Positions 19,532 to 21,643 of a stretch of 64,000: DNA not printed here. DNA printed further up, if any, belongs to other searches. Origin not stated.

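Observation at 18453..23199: pilT, a membrane-anchored GspE-like pseudo-ATPase and a CvpA-domain protein form a three-gene cluster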

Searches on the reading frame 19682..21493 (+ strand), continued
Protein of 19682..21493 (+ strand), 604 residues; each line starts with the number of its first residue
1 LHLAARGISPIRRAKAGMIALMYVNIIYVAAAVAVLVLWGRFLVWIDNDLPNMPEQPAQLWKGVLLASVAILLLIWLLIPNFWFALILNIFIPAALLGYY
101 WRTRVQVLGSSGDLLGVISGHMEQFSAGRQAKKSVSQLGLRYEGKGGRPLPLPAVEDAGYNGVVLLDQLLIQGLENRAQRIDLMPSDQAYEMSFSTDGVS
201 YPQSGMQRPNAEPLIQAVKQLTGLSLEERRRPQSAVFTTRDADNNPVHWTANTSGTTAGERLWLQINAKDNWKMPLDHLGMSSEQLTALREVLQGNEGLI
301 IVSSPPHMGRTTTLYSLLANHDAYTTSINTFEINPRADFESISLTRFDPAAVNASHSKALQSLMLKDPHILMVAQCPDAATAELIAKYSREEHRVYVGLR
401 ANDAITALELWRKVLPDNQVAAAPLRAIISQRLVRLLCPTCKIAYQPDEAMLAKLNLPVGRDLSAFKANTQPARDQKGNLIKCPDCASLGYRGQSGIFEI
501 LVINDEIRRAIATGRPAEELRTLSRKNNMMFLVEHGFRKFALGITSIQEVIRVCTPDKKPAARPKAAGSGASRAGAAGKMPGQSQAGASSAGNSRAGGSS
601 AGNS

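Call 7: find_homologous_proteins(query=window:19682-21493:+, max_evalue=1e-10)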
Query window:19682-21493:+ (604 aa): 4076 proteins with E <= 1e-10 among 8000 candidates; the best 120 are listed.
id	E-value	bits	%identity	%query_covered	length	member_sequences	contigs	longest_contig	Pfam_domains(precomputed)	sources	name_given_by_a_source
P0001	0.0e+0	1256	95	97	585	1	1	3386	PF00437.27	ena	-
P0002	0.0e+0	1252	95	97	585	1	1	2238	PF00437.27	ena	-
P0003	0.0e+0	1231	92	97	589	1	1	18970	PF00437.27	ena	-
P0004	0.0e+0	1226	92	97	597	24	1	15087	PF00437.27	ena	-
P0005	0.0e+0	1220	92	97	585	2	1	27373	PF00437.27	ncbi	-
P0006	0.0e+0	1216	91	97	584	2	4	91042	PF00437.27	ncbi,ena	-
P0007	0.0e+0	1212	91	97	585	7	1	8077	PF00437.27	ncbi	ncbi:MAG: GspE/PulE family protein [Phycisphaerae bacterium]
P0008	0.0e+0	1176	88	96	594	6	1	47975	PF00437.27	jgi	jgi:type II secretory ATPase GspE/PulE/Tfp pilus assembly ATPase PilB-like protein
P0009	0.0e+0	1141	86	96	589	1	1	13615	PF00437.27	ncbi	-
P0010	0.0e+0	1104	81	97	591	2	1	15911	PF00437.27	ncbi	ncbi:MAG: GspE/PulE family protein [Phycisphaerae bacterium]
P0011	0.0e+0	1075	78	98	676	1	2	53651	PF00437.27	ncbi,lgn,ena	-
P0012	0.0e+0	1073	81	97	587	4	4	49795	PF00437.27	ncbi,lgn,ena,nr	ncbi:MAG: ATPase, T2SS/T4P/T4SS family [Planctomycetia bacterium]|nr:ATPase, T2SS/T4P/T4SS family [P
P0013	0.0e+0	1062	79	97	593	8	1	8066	PF00437.27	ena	-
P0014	9.5e-233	792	57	97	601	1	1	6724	PF00437.27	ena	-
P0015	2.3e-230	784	57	97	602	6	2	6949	PF00437.27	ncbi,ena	-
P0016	1.4e-228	778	59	91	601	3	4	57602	PF00437.27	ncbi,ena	-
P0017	4.6e-225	766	60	90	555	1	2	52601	PF00437.27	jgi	jgi:type II secretory ATPase GspE/PulE/Tfp pilus assembly ATPase PilB-like protein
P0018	4.0e-223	760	59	91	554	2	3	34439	PF00437.27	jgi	-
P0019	8.7e-223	759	59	93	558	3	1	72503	PF00437.27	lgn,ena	-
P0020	1.1e-219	748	59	92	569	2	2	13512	PF00437.27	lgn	-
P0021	1.8e-217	741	57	92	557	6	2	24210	PF00437.27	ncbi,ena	-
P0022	6.7e-216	736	58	94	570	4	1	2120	PF00437.27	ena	-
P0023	1.9e-215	735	57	94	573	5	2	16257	PF00437.27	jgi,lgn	jgi:general secretion pathway protein E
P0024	1.4e-211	722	56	94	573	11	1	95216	PF00437.27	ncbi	ncbi:MAG: GspE/PulE family protein [Phycisphaerae bacterium]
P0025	5.7e-209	713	57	92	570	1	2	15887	PF00437.27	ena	-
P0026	1.4e-206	705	57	92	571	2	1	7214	PF00437.27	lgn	-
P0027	2.0e-200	685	54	91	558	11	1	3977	PF00437.27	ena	-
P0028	5.3e-192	657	53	88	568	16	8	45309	PF00437.27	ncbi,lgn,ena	-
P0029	1.1e-184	633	50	90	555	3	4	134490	PF00437.27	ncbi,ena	-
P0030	1.1e-183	630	50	94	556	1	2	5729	PF00437.27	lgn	-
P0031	4.9e-181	621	49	92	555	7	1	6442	PF00437.27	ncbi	-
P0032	1.0e-180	620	49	89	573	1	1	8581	PF00437.27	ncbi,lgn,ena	-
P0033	1.3e-173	596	46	90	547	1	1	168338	PF00437.27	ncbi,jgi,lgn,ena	jgi:type II secretory ATPase GspE/PulE/Tfp pilus assembly ATPase PilB-like protein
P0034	4.3e-170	585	46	94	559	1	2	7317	PF00437.27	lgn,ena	-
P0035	1.4e-169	583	47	94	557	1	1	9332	PF00437.27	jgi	jgi:general secretion pathway protein E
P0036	3.2e-167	575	46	90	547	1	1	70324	PF00437.27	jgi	jgi:type II secretory ATPase GspE/PulE/Tfp pilus assembly ATPase PilB-like protein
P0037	3.7e-167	575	47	89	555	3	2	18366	PF00437.27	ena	-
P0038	8.8e-167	574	48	92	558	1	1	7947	PF00437.27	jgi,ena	-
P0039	2.4e-166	572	46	91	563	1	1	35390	PF00437.27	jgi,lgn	-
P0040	4.8e-166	571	48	91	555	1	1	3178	PF00437.27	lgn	-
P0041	5.5e-166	571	46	90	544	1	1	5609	PF00437.27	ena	-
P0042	5.1e-165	568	47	90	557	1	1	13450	PF00437.27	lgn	-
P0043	7.4e-165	568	45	91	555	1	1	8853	PF00437.27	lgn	-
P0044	2.3e-164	566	46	92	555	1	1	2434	PF00437.27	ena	-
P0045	3.1e-163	562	46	92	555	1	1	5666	PF00437.27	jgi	jgi:type II secretory ATPase GspE/PulE/Tfp pilus assembly ATPase PilB-like protein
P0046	1.0e-162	560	47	91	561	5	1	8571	PF00437.27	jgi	jgi:type II secretory ATPase GspE/PulE/Tfp pilus assembly ATPase PilB-like protein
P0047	2.0e-161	556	46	93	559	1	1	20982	PF00437.27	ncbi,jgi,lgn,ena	-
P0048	3.7e-161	555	46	93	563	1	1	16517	PF00437.27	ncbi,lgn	-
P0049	4.0e-161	555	47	93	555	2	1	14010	PF00437.27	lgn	-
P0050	2.4e-160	553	47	89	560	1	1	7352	PF00437.27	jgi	jgi:type II secretory ATPase GspE/PulE/Tfp pilus assembly ATPase PilB-like protein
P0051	3.4e-160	552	46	93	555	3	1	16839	PF00437.27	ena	-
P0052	1.0e-159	551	46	93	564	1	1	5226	PF00437.27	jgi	jgi:general secretion pathway protein E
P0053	4.8e-159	548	46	93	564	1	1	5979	PF00437.27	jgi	jgi:type II secretory ATPase GspE/PulE/Tfp pilus assembly ATPase PilB-like protein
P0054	1.9e-158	546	42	92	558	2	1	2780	PF00437.27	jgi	jgi:general secretion pathway protein E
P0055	3.7e-158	545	46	90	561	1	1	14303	PF00437.27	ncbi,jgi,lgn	ncbi:MAG TPA: ATPase, T2SS/T4P/T4SS family [Phycisphaerae bacterium]|jgi:general secretion pathway p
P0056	1.4e-157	543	46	89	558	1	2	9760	PF00437.27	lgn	-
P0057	9.1e-157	541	46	91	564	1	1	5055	PF00437.27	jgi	jgi:type II secretory ATPase GspE/PulE/Tfp pilus assembly ATPase PilB-like protein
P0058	1.0e-156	541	47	89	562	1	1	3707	PF00437.27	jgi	-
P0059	4.7e-156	538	46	93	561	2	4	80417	PF00437.27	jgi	jgi:type II secretory ATPase GspE/PulE/Tfp pilus assembly ATPase PilB-like protein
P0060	1.1e-155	537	46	91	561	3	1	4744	PF00437.27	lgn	-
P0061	2.6e-155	536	43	93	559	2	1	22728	PF00437.27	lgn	-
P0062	3.2e-155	536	46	90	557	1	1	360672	PF00437.27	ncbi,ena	-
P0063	2.2e-154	533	45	89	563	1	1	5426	PF00437.27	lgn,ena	-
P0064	3.5e-154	532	45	89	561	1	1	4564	PF00437.27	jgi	jgi:general secretion pathway protein E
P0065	5.6e-153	528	45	91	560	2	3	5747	PF00437.27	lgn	-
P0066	1.1e-152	527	44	93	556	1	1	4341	PF00437.27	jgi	jgi:type II secretory ATPase GspE/PulE/Tfp pilus assembly ATPase PilB-like protein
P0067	1.7e-151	523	45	90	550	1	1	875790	PF00437.27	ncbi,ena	-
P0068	6.4e-151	521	46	91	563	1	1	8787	PF00437.27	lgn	-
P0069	4.3e-150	519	45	91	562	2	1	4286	PF00437.27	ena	-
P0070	7.6e-148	511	44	91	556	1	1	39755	PF00437.27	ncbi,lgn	ncbi:MAG: ATPase, T2SS/T4P/T4SS family [Phycisphaerae bacterium]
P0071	1.2e-146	507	43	90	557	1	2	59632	PF00437.27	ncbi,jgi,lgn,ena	jgi:general secretion pathway protein E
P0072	4.3e-146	506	42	90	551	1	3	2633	PF00437.27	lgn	-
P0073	2.8e-145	503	43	92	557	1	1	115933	PF00437.27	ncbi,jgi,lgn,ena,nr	ncbi:MAG TPA: ATPase, T2SS/T4P/T4SS family [Phycisphaerae bacterium]|nr:ATPase, T2SS/T4P/T4SS family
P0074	5.1e-145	502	44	91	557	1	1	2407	PF00437.27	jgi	jgi:general secretion pathway protein E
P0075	7.2e-143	495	44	87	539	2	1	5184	PF00437.27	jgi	jgi:type II secretory ATPase GspE/PulE/Tfp pilus assembly ATPase PilB-like protein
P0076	1.2e-122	428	48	68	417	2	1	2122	PF00437.27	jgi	jgi:type II secretory ATPase GspE/PulE/Tfp pilus assembly ATPase PilB-like protein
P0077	2.0e-122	427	47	69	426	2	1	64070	PF00437.27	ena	-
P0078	2.8e-82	295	33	90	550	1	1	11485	PF00437.27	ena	-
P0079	7.2e-79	284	33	88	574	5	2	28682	PF00437.27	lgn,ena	-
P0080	2.0e-77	279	34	88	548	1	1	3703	PF00437.27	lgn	-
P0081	9.6e-77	277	41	55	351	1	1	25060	PF00437.27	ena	-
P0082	3.2e-76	275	32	89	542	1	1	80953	PF00437.27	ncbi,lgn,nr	ncbi:MAG: Flp pilus assembly complex ATPase component TadA [Planctomycetes bacterium]|nr:Flp pilus a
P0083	4.0e-76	275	35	79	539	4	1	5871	PF00437.27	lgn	-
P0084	5.3e-76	274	31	89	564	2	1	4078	PF00437.27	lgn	-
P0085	4.2e-75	271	30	65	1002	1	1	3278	PF13173.13,PF05157.21,PF00437.27,PF13555.13,PF13401.13,PF25199.2,PF20720.4,PF13191.13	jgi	jgi:type IV pilus assembly protein PilB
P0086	2.9e-74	268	32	86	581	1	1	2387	PF00437.27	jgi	jgi:type II secretory ATPase GspE/PulE/Tfp pilus assembly ATPase PilB-like protein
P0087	4.0e-74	268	30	91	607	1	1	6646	PF00437.27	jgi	-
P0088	6.9e-74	267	32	88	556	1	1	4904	PF00437.27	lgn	-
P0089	8.1e-74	267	29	90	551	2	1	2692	PF00437.27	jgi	-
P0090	1.1e-73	266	31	88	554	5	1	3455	PF00437.27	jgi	-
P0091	2.7e-73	265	35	79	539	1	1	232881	PF00437.27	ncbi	ncbi:MAG: ATPase, T2SS/T4P/T4SS family [Planctomycetota bacterium]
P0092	6.2e-73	264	34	65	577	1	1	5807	PF00437.27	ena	-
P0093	8.1e-73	264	30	90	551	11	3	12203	PF00437.27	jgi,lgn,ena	-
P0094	1.5e-72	263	30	90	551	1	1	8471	PF00437.27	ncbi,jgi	-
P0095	8.4e-72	260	34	79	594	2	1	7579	PF00437.27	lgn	-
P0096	9.7e-72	260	36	71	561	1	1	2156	PF00437.27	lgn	-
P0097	2.9e-71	258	30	62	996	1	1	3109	PF00225.30,PF13173.13,PF00437.27,PF13604.13,PF00005.34,PF12775.14,PF13401.13,PF01637.25,PF25199.2,PF20720.4,PF13191.13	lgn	-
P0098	2.9e-71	258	35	69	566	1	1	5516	PF00437.27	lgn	-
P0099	6.2e-71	257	28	64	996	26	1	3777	PF13173.13,PF02492.26,PF00437.27,PF13604.13,PF12775.14,PF13401.13,PF25199.2,PF20720.4,PF13191.13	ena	-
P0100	6.9e-71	257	32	88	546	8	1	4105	PF00437.27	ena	-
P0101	1.3e-70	256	31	82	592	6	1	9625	PF00437.27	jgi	-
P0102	1.3e-70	256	30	88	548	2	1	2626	PF00437.27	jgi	-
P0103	1.6e-69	253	30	88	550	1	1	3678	PF00437.27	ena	-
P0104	3.5e-69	252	34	68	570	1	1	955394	PF00437.27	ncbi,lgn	ncbi:MAG: GspE/PulE family protein [Phycisphaerales bacterium]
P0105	1.3e-68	250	33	88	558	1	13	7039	PF00437.27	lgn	-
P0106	2.6e-68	249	30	88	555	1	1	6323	PF00437.27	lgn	-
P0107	3.7e-68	248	34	73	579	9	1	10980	PF00437.27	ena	-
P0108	4.0e-68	248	34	74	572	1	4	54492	PF00437.27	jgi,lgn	-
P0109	4.6e-68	248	28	62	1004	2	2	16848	PF13173.13,PF13086.13,PF16796.12,PF00437.27,PF13604.13,PF00004.36,PF13401.13,PF04851.22,PF13191.13,PF05157.21,PF02492.26,PF00005.34,PF12775.14,PF25199.2,PF20720.4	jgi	jgi:type IV pilus assembly protein PilB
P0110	5.3e-68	248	28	64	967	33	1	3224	PF13173.13,PF05157.21,PF00437.27,PF13604.13,PF13555.13,PF13401.13,PF03215.22,PF25199.2,PF20720.4,PF13191.13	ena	-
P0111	5.5e-68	248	29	92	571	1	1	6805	PF00437.27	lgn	-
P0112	8.3e-68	247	30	66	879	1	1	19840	PF00225.30,PF13173.13,PF00437.27,PF13604.13,PF12775.14,PF13401.13,PF01637.25,PF25199.2,PF20720.4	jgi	jgi:type II secretory ATPase GspE/PulE/Tfp pilus assembly ATPase PilB-like protein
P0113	1.2e-67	247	28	64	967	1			PF13173.13,PF02492.26,PF16796.12,PF00437.27,PF13604.13,PF12775.14,PF13401.13,PF25199.2,PF20720.4,PF13191.13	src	-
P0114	2.0e-67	246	33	83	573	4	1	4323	PF00437.27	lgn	-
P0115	1.2e-66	243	29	90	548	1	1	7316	PF00437.27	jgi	-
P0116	1.7e-66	243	28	90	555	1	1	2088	PF00437.27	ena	-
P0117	7.5e-66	241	25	65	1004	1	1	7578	PF13173.13,PF00437.27,PF13604.13,PF13555.13,PF00004.36,PF13401.13,PF01637.25,PF04851.22,PF13191.13,PF02492.26,PF00005.34,PF12775.14,PF25199.2,PF20720.4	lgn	-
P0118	2.8e-65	239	27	64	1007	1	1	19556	PF13173.13,PF16796.12,PF00437.27,PF13604.13,PF00004.36,PF13401.13,PF04851.22,PF13191.13,PF02492.26,PF00005.34,PF12775.14,PF25199.2,PF20720.4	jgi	jgi:type II secretory ATPase GspE/PulE/Tfp pilus assembly ATPase PilB-like protein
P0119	1.8e-64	236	26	66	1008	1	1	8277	PF13173.13,PF13086.13,PF16796.12,PF00437.27,PF13604.13,PF13245.13,PF13555.13,PF00004.36,PF13401.13,PF01637.25,PF04851.22,PF13191.13,PF02492.26,PF00005.34,PF12775.14,PF25199.2,PF20720.4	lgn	-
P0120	2.6e-64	236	25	66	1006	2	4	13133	PF00225.30,PF13173.13,PF13086.13,PF00270.36,PF16796.12,PF00437.27,PF13604.13,PF00004.36,PF13401.13,PF03215.22,PF04851.22,PF13191.13,PF05157.21,PF02492.26,PF00005.34,PF12775.14,PF25199.2,PF20720.4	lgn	-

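Call 10: find_encoding_contigs(protein=P0024, flank=8000, max_places=2)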
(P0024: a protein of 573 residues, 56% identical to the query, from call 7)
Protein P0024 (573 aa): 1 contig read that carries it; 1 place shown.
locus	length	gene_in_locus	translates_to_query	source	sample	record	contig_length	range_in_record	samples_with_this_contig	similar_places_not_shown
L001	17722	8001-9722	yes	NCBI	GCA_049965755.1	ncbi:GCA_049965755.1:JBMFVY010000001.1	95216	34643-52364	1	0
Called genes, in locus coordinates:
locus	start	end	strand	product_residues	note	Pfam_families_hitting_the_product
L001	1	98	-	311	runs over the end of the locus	PF00702:Hydrolase (faint), PF08282:Hydrolase_3, PF05116:S6PP (weak)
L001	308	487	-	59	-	PF05163:DinB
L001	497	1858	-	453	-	PF00370:FGGY_N, PF02782:FGGY_C (weak)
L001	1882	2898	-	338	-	PF01715:IPPT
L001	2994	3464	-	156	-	PF00075:RNase_H (weak), PF13456:RVT_3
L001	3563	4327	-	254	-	PF02591:Zn_ribbon_9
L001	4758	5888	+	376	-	PF00285:Citrate_synt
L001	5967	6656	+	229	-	PF02585:PIG-L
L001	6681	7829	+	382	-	PF00437:T2SSE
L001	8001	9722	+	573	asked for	PF00437:T2SSE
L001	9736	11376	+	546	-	PF02674:Colicin_V (weak)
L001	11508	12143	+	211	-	PF00081:Sod_Fe_N, PF02777:Sod_Fe_C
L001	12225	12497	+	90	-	PF06013:WXG100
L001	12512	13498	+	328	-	-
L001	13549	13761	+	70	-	-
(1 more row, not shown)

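Call 11: find_encoding_contigs(protein=P0067, flank=8000, max_places=2)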
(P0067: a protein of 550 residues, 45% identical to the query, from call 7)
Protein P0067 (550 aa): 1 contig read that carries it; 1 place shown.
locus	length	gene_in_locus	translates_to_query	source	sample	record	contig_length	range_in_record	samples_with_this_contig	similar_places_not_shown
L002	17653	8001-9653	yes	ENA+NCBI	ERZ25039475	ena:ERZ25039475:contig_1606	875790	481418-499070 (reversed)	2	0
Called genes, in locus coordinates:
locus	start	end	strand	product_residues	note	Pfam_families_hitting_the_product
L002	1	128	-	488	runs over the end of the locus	PF18099:CBM_35_2 (faint), PF03422:CBM_6, PF16990:CBM_35, PF03422:CBM_6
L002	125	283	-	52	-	-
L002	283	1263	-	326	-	PF00149:Metallophos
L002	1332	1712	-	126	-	PF13473:Cupredoxin_1, PF00127:Copper-bind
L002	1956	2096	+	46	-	-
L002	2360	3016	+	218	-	PF01717:Meth_synt_2 (weak)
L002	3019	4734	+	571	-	PF00989:PAS (weak), PF12860:PAS_7, PF00989:PAS, PF08447:PAS_3, PF08448:PAS_4, PF13426:PAS_9, PF00512:HisKA, PF02518:HATPase_c, +2 more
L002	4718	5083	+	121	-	PF00072:Response_reg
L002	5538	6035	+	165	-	PF01548:DEDD_Tnp_IS110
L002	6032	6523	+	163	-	PF02371:Transposase_20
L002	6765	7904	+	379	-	PF00437:T2SSE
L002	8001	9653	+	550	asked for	PF00437:T2SSE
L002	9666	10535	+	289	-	PF02674:Colicin_V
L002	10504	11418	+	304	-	-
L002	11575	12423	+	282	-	PF00702:Hydrolase, PF13419:HAD_2, PF13242:Hydrolase_like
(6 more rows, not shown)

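Call 12: find_encoding_contigs(protein=P0082, flank=8000, max_places=2)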
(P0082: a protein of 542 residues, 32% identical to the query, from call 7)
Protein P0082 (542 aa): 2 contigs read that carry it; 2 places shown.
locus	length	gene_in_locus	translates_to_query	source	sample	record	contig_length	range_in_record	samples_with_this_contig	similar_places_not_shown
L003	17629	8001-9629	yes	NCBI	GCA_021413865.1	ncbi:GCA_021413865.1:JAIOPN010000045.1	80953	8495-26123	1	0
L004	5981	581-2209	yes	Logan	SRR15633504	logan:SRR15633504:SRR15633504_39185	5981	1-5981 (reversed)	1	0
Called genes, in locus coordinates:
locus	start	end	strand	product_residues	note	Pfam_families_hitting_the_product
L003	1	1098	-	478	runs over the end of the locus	PF02874:ATP-synt_ab_N, PF00006:ATP-synt_ab, PF22919:ATP-synt_VA_C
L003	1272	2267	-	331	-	PF02668:TauD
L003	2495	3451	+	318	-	-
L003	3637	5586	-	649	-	PF16889:Hepar_II_III_N, PF07940:Hepar_II_III_C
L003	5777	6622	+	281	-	PF00977:His_biosynth, PF02581:TMP-TENI (faint), PF01207:Dus (faint), PF03060:NMO (faint)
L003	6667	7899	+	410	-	PF00437:T2SSE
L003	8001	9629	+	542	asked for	PF00437:T2SSE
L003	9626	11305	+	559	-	-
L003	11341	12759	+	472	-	PF21799:MurD-like_N, PF08245:Mur_ligase_M, PF02875:Mur_ligase_C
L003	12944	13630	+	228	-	PF00535:Glycos_transf_2, PF10111:Glyco_tranf_2_2 (weak), PF13641:Glyco_tranf_2_3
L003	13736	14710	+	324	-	PF00535:Glycos_transf_2, PF10111:Glyco_tranf_2_2 (weak)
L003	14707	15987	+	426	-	-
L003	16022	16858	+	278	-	PF13489:Methyltransf_23, PF08241:Methyltransf_11, PF08242:Methyltransf_12, PF13649:Methyltransf_25, PF13847:Methyltransf_31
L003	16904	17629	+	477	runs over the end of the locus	PF13489:Methyltransf_23, PF07021:MetW (faint), PF08241:Methyltransf_11, PF08242:Methyltransf_12, PF13649:Methyltransf_25, PF13847:Methyltransf_31, PF00535:Glycos_transf_2, PF10111:Glyco_tranf_2_2 (weak), +1 more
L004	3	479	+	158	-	?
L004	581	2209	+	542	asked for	PF00437:T2SSE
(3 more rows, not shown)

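Call 13: find_encoding_contigs(protein=P0091, flank=8000, max_places=2)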
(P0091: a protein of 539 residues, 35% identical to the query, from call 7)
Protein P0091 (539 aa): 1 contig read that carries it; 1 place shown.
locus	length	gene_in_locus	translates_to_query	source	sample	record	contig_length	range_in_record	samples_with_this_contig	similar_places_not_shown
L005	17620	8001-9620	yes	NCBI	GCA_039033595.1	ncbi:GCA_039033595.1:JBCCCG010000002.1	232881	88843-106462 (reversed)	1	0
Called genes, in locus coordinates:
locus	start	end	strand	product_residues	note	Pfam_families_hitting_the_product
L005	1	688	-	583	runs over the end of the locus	-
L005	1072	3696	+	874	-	PF12708:Pect-lyase_RHGA_epim, PF25275:Golvesin_C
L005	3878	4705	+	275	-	PF00977:His_biosynth, PF05690:ThiG (faint), PF01207:Dus (faint), PF02581:TMP-TENI (faint), PF03060:NMO (faint)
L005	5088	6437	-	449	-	-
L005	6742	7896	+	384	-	PF00437:T2SSE, PF13401:AAA_22 (faint)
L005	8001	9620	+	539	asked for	PF00437:T2SSE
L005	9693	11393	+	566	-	-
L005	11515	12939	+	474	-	PF21799:MurD-like_N, PF08245:Mur_ligase_M, PF02875:Mur_ligase_C (weak)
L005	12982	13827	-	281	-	PF01435:Peptidase_M48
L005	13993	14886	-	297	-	PF01925:TauE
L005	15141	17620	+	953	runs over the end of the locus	PF16078:2-oxogl_dehyd_N, PF00676:E1_dh, PF02779:Transket_pyr, PF16870:OxoGdeHyase_C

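Call 14: find_encoding_contigs(protein=P0104, flank=8000, max_places=2)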
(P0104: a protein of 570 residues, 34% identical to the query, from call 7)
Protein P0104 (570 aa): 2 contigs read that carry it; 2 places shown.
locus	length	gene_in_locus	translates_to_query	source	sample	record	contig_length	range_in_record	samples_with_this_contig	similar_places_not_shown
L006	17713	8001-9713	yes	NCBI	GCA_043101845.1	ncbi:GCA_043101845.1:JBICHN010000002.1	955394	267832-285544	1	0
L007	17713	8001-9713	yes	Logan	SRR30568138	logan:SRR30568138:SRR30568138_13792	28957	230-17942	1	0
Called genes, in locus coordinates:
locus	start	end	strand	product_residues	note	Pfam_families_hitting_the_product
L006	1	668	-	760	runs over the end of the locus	PF00069:Pkinase, PF07714:PK_Tyr_Ser-Thr, PF01636:APH (faint), PF06293:Kdo (faint), PF03109:ABC1 (weak)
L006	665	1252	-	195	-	PF07638:Sigma70_ECF, PF08281:Sigma70_r4_2 (weak), PF04545:Sigma70_r4 (weak)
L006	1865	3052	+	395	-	PF11949:DUF3466 (faint)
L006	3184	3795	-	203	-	PF00685:Sulfotransfer_1, PF13469:Sulfotransfer_3 (weak)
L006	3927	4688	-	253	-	PF07963:N_methyl (weak), PF07596:SBP_bac_10 (faint)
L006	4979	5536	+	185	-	PF07638:Sigma70_ECF, PF04542:Sigma70_r2, PF08281:Sigma70_r4_2, PF04545:Sigma70_r4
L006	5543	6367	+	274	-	-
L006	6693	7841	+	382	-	PF00437:T2SSE, PF13191:AAA_16 (weak)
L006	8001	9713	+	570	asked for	PF00437:T2SSE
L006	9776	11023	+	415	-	-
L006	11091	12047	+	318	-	PF00288:GHMP_kinases_N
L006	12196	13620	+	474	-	PF00089:Trypsin, PF13365:Trypsin_2, PF00595:PDZ, PF13180:PDZ_2, PF17820:PDZ_6, PF00595:PDZ (weak)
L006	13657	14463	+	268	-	PF01887:SAM_HAT_N, PF20257:SAM_HAT_C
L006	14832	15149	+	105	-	-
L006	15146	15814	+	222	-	-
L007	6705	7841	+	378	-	PF00437:T2SSE, PF13191:AAA_16 (faint)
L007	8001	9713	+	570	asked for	PF00437:T2SSE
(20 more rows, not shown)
